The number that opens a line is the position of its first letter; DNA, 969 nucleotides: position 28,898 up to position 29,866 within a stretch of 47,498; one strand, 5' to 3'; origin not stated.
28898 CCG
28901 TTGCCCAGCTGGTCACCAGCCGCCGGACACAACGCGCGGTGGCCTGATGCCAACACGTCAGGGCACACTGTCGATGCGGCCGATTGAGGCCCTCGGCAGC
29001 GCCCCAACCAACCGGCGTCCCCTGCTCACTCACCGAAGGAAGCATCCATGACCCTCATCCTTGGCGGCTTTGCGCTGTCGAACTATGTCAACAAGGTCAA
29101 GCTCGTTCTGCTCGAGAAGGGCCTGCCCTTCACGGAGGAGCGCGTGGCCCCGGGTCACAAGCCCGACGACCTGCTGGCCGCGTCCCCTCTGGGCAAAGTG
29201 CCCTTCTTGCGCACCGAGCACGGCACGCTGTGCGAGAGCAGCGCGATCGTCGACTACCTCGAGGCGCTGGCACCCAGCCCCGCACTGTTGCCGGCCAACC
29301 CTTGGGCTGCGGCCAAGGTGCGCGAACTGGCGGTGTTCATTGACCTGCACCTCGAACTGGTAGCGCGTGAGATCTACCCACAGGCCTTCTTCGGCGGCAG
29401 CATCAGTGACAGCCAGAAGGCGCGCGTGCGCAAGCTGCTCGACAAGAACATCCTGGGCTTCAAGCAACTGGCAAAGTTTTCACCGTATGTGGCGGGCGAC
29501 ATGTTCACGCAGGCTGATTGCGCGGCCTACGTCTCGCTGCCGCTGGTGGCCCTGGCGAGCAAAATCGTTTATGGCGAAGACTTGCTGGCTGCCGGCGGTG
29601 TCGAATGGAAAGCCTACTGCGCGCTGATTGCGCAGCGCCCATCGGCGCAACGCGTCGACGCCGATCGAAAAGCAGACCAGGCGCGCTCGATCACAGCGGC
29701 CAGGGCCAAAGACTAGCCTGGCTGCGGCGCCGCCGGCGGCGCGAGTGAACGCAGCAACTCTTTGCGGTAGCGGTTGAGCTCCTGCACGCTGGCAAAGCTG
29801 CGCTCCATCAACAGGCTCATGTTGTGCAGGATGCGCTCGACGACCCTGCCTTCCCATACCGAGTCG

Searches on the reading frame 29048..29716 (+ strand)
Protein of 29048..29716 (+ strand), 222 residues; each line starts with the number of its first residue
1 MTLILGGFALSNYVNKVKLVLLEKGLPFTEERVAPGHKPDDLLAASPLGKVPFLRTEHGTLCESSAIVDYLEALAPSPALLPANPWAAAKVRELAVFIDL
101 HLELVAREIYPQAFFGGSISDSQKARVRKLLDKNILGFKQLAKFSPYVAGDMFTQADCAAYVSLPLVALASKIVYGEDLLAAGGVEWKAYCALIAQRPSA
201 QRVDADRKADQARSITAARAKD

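Call 7: search_protein_families(library=pfam, proteins=[window:29048-29716:+], max_evalue=0.001)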
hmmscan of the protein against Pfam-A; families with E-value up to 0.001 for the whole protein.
window:29048-29716:+ (222 aa): 4 families
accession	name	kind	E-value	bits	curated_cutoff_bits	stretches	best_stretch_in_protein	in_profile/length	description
PF13417.12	GST_N_3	-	8.6e-22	77.7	22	1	7-78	3-74/75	Glutathione S-transferase, N-terminal domain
PF13409.12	GST_N_2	-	2.5e-17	63.7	25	1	11-73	2-69/70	Glutathione S-transferase, N-terminal domain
PF02798.26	GST_N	-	5.4e-10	39.9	20.9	1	7-72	7-75/76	Glutathione S-transferase, N-terminal domain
PF13410.11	GST_C_2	-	0.0003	21.2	24.9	1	125-191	5-67/69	Glutathione S-transferase, C-terminal domain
